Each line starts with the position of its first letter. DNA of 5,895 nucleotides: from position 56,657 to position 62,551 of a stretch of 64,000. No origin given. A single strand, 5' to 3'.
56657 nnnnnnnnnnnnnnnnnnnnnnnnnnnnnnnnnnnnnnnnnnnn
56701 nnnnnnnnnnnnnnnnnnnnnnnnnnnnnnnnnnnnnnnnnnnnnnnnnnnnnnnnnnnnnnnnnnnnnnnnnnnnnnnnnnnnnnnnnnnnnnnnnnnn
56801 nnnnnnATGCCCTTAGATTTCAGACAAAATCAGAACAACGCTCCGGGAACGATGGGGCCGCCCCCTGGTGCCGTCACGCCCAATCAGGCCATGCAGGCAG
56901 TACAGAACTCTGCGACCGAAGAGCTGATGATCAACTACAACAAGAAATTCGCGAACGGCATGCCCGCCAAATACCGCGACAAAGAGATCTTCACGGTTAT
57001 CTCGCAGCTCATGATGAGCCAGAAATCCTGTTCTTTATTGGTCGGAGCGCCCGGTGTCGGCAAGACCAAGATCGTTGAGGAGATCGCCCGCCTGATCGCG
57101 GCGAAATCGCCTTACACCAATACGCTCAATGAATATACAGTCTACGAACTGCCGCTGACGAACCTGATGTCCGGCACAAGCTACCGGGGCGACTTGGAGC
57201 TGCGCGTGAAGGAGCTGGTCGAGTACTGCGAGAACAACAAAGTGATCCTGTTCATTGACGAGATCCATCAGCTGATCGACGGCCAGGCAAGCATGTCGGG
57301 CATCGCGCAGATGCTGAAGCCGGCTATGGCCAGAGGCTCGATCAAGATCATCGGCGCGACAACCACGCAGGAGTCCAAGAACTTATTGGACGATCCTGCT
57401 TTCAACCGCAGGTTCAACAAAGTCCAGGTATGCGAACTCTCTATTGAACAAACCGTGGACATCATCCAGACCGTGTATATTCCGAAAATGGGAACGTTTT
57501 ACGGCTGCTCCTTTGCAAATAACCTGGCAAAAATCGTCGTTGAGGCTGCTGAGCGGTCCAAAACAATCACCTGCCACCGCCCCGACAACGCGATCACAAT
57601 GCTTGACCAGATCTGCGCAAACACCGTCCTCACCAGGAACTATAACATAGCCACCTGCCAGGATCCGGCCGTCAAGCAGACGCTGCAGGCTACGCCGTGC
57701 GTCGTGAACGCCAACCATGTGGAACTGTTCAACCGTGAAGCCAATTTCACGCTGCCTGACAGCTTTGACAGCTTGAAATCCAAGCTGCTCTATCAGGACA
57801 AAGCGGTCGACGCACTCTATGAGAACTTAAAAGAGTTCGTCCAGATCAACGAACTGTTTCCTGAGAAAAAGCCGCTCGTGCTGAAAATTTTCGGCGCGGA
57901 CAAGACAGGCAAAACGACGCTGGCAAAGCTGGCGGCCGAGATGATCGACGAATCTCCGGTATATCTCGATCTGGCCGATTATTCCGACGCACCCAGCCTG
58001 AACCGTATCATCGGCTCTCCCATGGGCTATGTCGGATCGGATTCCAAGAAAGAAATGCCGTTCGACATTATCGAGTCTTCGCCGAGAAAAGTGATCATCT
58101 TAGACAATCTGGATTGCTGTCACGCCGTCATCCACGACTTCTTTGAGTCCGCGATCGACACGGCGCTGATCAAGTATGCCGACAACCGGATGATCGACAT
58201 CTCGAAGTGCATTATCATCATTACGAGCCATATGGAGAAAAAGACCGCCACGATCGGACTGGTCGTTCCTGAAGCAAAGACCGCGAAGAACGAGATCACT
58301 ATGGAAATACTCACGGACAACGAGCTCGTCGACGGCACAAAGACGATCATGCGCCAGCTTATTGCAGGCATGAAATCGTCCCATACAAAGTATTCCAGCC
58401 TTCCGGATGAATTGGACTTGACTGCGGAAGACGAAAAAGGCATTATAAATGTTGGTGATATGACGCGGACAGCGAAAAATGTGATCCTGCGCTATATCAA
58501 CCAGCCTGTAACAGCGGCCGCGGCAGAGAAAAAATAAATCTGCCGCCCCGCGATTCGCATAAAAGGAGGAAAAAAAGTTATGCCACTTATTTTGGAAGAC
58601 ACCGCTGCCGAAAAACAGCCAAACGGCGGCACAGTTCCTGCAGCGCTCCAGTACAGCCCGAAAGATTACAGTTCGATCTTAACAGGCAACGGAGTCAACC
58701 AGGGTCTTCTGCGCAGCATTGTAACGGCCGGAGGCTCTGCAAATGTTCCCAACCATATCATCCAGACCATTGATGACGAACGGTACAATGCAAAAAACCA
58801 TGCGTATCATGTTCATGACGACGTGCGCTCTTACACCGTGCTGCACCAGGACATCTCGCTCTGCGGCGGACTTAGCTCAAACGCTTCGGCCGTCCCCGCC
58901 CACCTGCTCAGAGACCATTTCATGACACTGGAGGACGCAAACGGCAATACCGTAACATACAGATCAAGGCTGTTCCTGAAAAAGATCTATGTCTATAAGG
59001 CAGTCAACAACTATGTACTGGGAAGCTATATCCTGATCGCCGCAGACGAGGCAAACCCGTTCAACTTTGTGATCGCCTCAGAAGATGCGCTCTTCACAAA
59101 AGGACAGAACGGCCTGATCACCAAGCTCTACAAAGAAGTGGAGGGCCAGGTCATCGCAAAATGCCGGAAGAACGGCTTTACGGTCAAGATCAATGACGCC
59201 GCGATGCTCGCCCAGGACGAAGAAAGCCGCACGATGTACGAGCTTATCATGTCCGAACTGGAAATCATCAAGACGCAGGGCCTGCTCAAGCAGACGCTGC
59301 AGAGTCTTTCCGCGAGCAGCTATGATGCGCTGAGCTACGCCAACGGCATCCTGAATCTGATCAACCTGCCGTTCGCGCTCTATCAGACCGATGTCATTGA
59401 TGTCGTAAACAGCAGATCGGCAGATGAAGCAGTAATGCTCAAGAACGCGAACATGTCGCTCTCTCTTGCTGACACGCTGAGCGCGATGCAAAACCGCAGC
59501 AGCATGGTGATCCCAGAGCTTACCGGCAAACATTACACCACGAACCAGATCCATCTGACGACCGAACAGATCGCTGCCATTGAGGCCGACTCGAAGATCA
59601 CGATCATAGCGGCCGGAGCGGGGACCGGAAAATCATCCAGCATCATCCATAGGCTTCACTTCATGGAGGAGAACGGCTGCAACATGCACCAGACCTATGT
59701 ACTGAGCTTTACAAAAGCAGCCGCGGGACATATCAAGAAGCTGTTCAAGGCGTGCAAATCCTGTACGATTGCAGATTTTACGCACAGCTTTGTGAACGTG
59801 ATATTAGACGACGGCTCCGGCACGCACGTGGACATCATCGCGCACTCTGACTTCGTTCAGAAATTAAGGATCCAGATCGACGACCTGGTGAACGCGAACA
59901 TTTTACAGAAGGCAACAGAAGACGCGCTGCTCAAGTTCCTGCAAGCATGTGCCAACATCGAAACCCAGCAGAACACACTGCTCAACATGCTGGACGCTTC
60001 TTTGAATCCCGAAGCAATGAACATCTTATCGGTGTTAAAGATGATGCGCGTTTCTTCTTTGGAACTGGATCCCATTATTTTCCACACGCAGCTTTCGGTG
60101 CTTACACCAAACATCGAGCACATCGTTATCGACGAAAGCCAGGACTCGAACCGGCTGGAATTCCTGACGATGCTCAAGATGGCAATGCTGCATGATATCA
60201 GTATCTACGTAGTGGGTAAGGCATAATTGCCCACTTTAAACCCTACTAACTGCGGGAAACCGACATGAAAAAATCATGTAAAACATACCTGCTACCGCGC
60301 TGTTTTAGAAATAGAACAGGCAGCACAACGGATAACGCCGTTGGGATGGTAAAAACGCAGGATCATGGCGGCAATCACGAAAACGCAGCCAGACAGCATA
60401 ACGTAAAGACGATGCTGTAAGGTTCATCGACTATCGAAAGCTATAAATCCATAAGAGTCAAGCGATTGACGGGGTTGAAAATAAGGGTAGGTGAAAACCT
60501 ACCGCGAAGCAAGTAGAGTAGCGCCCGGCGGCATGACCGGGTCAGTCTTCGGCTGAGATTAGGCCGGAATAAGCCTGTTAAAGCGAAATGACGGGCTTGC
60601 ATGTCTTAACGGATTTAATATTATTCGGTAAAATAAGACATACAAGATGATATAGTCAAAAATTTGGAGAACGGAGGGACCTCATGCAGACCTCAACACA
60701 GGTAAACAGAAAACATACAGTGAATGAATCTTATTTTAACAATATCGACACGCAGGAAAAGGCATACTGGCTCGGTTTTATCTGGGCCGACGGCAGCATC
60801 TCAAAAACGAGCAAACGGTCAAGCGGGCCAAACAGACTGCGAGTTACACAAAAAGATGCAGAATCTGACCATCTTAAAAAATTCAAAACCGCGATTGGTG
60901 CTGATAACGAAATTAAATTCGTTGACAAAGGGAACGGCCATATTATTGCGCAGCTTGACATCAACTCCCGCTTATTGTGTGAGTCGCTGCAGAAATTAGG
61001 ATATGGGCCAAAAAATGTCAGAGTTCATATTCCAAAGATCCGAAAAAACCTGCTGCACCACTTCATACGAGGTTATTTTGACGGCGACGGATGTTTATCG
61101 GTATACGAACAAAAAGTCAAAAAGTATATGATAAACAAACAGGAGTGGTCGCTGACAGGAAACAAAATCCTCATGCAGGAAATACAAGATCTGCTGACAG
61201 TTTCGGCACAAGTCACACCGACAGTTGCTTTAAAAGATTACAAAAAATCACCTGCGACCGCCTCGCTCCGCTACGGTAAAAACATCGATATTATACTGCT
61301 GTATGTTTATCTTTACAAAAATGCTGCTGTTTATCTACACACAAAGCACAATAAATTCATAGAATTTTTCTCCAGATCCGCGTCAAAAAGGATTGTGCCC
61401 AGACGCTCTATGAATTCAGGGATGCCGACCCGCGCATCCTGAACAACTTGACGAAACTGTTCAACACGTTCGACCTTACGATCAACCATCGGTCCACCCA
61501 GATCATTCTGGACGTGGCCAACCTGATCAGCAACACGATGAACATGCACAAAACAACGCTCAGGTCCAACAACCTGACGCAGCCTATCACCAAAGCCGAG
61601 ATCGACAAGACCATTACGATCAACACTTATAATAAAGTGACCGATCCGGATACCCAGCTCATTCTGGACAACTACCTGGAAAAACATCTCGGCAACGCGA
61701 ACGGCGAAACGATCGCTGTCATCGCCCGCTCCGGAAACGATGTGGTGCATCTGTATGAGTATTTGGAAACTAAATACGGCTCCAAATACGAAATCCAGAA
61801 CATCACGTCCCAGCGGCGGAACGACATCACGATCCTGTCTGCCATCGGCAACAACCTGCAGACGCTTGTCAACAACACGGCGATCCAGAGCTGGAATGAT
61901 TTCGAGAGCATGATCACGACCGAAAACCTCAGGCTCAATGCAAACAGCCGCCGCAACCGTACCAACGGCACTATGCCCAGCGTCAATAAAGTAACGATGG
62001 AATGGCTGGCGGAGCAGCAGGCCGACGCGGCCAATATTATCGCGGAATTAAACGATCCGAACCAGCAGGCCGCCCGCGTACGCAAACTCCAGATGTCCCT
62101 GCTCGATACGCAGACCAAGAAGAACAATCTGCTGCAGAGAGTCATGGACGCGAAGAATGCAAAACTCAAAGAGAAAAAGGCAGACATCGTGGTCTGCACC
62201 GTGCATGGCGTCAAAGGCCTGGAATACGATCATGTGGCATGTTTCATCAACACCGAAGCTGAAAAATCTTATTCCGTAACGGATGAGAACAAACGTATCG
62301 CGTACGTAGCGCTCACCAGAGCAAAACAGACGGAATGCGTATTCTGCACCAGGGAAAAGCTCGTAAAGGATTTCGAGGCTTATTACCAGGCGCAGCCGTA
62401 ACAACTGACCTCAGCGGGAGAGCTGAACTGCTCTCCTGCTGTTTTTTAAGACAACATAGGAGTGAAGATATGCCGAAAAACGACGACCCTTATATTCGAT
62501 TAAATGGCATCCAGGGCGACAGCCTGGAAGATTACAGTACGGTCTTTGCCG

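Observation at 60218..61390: Group I intron with a homing endonuclease splitting a UvrD-like helicase on a conjugative element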

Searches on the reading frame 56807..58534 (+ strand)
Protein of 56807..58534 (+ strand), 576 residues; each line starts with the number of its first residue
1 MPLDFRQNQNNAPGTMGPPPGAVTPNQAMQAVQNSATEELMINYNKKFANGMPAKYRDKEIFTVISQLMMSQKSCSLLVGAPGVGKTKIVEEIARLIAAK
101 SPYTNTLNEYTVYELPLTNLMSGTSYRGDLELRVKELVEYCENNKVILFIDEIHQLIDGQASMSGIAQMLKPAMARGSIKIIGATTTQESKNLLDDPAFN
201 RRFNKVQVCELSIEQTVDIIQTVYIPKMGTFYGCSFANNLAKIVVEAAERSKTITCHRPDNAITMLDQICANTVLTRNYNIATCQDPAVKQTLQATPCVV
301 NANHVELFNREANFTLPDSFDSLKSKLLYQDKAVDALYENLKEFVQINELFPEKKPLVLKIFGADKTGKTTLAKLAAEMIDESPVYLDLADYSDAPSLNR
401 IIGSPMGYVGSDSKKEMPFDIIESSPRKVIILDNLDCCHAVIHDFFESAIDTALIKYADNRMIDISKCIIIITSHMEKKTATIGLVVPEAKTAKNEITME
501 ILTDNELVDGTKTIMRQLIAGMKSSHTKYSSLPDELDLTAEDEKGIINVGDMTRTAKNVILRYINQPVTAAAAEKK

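Call 6: search_protein_families(library=pfam, proteins=[window:56807-58534:+], max_evalue=0.01)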
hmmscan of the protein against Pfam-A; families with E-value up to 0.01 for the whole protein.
window:56807-58534:+ (576 aa): 24 families
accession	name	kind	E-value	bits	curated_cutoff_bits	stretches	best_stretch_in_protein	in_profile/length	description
PF00004.35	AAA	-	5.2e-21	75.9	21.2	2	77-207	2-127/131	ATPase family associated with various cellular activities (AAA)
PF07724.20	AAA_2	-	1.4e-12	48.4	27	1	361-483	8-132/166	AAA domain (Cdc48 subfamily)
PF13401.12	AAA_22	-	2.7e-10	41.1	27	1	71-170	3-108/130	AAA domain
PF05621.17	TniB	-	5.4e-10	39.5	22.4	1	146-208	121-184/189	Bacterial TniB protein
PF07728.20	AAA_5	-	8.9e-10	39.2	22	1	77-155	3-77/139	AAA domain (dynein-related subfamily)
PF13173.12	AAA_14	-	1.5e-08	35.2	27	1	76-189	5-103/129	AAA domain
PF13191.12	AAA_16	-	1.9e-06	28.9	32.6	1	57-100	5-51/167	AAA ATPase domain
PF01637.24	ATPase_2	-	7.3e-06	26.4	33.2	0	342-382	6-46/225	ATPase domain predominantly from Archaea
PF12775.13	AAA_7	-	1.4e-05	25.2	25.8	1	59-155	19-111/181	P-loop containing dynein motor region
PF06068.19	TIP49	-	7e-05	22.6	23.8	1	46-175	20-152/347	TIP49 P-loop domain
PF20720.3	nSTAND3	-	7.7e-05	22.9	27.2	0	69-100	13-44/155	Novel STAND NTPase 3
PF13481.12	AAA_25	-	8.2e-05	22.7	27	0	69-105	29-65/195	AAA domain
PF05496.18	RuvB_N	-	0.00013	22.2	27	0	144-182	84-116/159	Holliday junction DNA helicase RuvB P-loop domain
PF05729.18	NACHT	-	0.00014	22.2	26.7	0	76-104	3-31/167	NACHT domain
PF04851.21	ResIII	-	0.00023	21.5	22.5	0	59-107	9-57/164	Type III restriction enzyme, res subunit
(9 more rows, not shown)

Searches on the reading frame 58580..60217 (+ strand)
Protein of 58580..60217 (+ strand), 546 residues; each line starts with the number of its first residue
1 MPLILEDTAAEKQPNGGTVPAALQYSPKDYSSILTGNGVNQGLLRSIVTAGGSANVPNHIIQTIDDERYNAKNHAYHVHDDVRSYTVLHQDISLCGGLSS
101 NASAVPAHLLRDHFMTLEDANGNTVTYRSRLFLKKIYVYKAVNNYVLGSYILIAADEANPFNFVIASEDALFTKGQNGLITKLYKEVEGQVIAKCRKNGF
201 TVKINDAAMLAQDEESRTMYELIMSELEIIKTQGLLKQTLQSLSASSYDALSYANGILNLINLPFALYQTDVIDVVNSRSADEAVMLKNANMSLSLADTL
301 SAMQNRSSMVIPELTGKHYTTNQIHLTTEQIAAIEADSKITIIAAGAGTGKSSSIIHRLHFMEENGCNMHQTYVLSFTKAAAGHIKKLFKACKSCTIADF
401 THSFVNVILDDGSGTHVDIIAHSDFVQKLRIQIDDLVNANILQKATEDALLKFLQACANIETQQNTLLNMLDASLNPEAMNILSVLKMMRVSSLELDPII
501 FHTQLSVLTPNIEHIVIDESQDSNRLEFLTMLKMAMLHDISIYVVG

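Call 6: search_protein_families(library=pfam, proteins=[window:58580-60217:+], max_evalue=0.01)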
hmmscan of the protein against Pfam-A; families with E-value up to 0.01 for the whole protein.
window:58580-60217:+ (546 aa): 3 families
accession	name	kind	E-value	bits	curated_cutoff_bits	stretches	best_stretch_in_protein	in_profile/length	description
PF13245.12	AAA_19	-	7.5e-12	46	25.1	1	331-546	2-124/134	AAA domain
PF00580.27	UvrD-helicase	-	3e-11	44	23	1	326-546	1-246/271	UvrD/REP helicase N-terminal domain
PF13604.12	AAA_30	-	1e-06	29.1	27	1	326-405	2-81/191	AAA domain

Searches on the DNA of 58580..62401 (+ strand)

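Call 5: search_dna_similar(query=window:58580-62401:+, collection=phages, mode=distant, max_rows=20)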
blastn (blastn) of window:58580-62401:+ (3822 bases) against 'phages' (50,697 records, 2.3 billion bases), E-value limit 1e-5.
No match.

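Call 76: search_dna_similar(query=window:58580-62401:+, collection=plasmids, mode=distant, max_rows=15, max_evalue=0.001)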
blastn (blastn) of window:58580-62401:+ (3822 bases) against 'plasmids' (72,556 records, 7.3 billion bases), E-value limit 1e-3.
No match.

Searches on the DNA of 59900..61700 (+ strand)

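Call 4: search_rna_families(source=window, start=59900, end=61700, threshold=evalue, max_evalue=10, show_alignments=4)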
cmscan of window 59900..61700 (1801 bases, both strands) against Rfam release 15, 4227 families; matches with E-value up to 10: 4.
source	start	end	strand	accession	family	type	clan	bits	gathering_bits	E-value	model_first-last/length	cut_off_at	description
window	60187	60305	-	RF02110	DLEU2_6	Gene; lncRNA;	-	16.1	60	5.9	1-135/135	no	Deleted in lymphocytic leukemia 2 conserved region 6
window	61283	61327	-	RF03036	osmY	Gene; sRNA;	-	14.8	46.9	3.2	1-72/72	no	osmY RNA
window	61480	61534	-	RF01119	sR32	Gene; snRNA; snoRNA; CD-box;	-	13.1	40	1.8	1-57/57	no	Small nucleolar RNA sR32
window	61511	61565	+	RF01933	bxd_5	Gene; lncRNA;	-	12.4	50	7.4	1-57/57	no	Bithoraxoid conserved region 5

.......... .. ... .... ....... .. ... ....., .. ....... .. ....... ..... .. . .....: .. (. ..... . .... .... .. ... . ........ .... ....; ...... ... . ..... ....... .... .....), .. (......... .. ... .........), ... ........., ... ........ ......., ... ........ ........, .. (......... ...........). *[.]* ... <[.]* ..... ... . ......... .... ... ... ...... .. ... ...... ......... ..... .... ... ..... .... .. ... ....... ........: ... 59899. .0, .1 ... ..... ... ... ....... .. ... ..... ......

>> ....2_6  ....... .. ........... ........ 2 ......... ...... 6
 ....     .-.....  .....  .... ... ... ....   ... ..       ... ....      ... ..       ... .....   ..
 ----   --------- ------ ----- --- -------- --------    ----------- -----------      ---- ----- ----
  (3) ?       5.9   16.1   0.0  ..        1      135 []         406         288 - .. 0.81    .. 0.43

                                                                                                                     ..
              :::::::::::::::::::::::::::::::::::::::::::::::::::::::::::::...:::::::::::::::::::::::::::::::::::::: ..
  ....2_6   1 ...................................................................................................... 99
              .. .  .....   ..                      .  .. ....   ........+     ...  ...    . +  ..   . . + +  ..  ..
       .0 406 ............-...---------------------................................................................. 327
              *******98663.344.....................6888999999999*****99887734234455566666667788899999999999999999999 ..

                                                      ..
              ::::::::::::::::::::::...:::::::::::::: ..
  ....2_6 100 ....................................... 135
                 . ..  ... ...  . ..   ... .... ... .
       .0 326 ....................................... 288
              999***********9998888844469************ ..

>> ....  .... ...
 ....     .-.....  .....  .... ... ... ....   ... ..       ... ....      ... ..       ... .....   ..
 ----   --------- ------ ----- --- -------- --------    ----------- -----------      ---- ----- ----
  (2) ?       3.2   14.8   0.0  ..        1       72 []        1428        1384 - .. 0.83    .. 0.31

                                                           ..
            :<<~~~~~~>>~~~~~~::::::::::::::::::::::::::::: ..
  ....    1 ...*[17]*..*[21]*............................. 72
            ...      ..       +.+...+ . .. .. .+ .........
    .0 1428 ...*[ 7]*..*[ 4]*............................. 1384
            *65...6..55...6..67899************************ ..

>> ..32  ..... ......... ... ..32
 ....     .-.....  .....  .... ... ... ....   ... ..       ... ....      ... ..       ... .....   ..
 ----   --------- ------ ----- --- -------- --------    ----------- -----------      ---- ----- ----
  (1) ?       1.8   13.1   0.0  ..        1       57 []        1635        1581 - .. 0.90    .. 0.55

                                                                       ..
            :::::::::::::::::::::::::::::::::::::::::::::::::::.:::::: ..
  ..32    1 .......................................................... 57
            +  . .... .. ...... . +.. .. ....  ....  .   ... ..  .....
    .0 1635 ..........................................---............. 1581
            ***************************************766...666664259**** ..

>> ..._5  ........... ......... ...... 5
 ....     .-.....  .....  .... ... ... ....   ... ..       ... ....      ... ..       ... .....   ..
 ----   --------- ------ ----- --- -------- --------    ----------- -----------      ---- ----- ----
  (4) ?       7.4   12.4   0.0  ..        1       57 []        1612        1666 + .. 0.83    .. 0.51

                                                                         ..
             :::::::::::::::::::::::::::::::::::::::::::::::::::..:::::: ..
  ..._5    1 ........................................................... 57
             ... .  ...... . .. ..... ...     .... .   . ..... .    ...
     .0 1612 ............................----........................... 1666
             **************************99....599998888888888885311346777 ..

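Call 37: search_dna_similar(query=window:60218-60690:+, collection=phages, mode=distant, max_rows=40, max_evalue=1)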
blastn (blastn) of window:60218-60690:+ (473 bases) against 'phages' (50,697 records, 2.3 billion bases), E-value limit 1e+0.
Records with a match: 4; places in all: 4; records where one place covers at least 80% of the query: 0.
Best place of each record, by identity: 95-99% 2; 90-95% 2.
By first word of the organism name: Bacillus 2; Vibrio 2.
By host as written in the record: Bacillus subtilis W-23-S(r); Bacillus licheniformis ATCC 9945a 2; Vibrio sp. sp. F13 1; Vibrio splendidus 1.
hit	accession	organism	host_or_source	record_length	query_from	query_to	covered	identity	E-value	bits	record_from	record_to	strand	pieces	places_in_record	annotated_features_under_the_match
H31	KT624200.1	Bacillus phage SP-15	Bacillus subtilis W-23-S(r); Bacillus ...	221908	202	233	7%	90.6%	4e-2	46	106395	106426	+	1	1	DNA polymerase | intron endonuclease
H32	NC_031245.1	Bacillus phage SP-15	Bacillus subtilis W-23-S(r); Bacillus ...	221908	202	233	7%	90.6%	4e-2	46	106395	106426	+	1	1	DNA polymerase | intron endonuclease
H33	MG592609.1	Vibrio phage 1.244.A._10N.261.54.C3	Vibrio sp. sp. F13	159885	200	224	5%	96.0%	5e-1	42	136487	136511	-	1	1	hypothetical protein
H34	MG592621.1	Vibrio phage 1.255.O._10N.286.45.F1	Vibrio splendidus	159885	200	224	5%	96.0%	5e-1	42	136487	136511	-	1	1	hypothetical protein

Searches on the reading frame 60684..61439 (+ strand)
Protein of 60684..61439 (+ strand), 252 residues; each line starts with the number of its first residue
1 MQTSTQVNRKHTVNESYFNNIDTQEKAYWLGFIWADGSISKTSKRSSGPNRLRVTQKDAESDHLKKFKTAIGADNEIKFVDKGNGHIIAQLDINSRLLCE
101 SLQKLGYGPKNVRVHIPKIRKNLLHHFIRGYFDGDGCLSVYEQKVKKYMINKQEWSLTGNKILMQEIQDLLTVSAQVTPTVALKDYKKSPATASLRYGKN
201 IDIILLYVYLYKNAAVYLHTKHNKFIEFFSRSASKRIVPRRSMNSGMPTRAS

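Call 6: search_protein_families(library=pfam, proteins=[window:60684-61439:+], max_evalue=0.01)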
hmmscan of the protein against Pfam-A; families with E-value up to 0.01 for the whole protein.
window:60684-61439:+ (252 aa): 2 families
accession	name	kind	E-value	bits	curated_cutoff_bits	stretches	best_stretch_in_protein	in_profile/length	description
PF14528.11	LAGLIDADG_3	-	4.7e-09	36.8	22.5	1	126-171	5-43/82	LAGLIDADG-like domain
PF00961.24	LAGLIDADG_1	-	3e-05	25.3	23.1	0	129-227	2-97/102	LAGLIDADG endonuclease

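Call 10: search_protein_families(library=phrogs, proteins=[window:60684-61439:+], max_evalue=0.001)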
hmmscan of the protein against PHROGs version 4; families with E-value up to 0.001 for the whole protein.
window:60684-61439:+ (252 aa): 1 family
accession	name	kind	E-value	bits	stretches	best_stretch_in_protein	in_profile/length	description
phrog_4645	-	DNA, RNA and nucleotide metabolism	1.7e-41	143.4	1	6-225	89-300/308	endonuclease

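Call 65: search_solved_structures(query=window:60684-61439:+, max_evalue=0.01, show_alignments=1)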
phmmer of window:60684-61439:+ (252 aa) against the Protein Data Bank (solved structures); distinct sequences matched with E-value up to 0.01: 0.

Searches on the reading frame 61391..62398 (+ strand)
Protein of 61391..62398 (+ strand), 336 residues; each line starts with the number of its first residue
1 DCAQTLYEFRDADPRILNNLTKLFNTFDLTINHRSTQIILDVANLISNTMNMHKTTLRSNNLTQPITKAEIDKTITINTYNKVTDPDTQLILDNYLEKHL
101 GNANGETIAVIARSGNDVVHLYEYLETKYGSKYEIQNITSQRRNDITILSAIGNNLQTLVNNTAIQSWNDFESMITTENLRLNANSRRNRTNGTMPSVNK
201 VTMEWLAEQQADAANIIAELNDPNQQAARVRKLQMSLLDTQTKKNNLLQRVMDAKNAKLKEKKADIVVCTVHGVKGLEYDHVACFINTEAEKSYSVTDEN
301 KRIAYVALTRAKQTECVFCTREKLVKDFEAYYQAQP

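Call 6: search_protein_families(library=pfam, proteins=[window:61391-62398:+], max_evalue=0.01)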
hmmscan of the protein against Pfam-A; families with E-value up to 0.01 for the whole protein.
window:61391-62398:+ (336 aa): 4 families
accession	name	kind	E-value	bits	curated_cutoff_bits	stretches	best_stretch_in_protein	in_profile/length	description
PF13361.12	UvrD_C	-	2e-15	57.5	25.6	2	225-313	236-341/350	UvrD-like helicase C-terminal domain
PF13538.12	UvrD_C_2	-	1.2e-07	32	27.4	1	266-313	2-47/52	UvrD-like helicase C-terminal domain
PF01443.25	Viral_helicase1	-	1.1e-06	29.1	21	1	251-314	168-223/228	Viral superfamily 1 RNA helicase core domain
PF13087.12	AAA_12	-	0.00075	19.5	27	1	252-321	129-194/195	AAA domain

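Call 14: find_related_loci(query=window:61391-62398:+, collection=genome_contigs, flank=5000)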
Query window:61391-62398:+ (336 aa) in genome_contigs; peptide patterns used: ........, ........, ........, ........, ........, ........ (x = any residue, [..] = any of these).
55 stretches matched a pattern, but none encodes a relative of the query by tblastn (E <= 1e-3).

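Call 77: search_dna_similar(query=window:61391-62398:+, collection=plasmids, mode=protein, max_rows=15, max_evalue=1e-10)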
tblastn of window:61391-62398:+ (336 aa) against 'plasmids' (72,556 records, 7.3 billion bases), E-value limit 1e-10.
Records with a match: 1; places in all: 1; records where one place covers at least 80% of the query: 1.
Best place of each record, by identity: <60% 1.
By first word of the organism name: Streptomyces 1.
By predicted mobility (MOB-suite, as given by PLSDB): non-mobilizable 1.
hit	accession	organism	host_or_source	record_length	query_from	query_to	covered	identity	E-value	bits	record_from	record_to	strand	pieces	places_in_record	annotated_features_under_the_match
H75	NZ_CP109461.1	Streptomyces sp. NBC_01454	-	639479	1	318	95%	26.8%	1e-19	97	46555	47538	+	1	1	ATP-dependent helicase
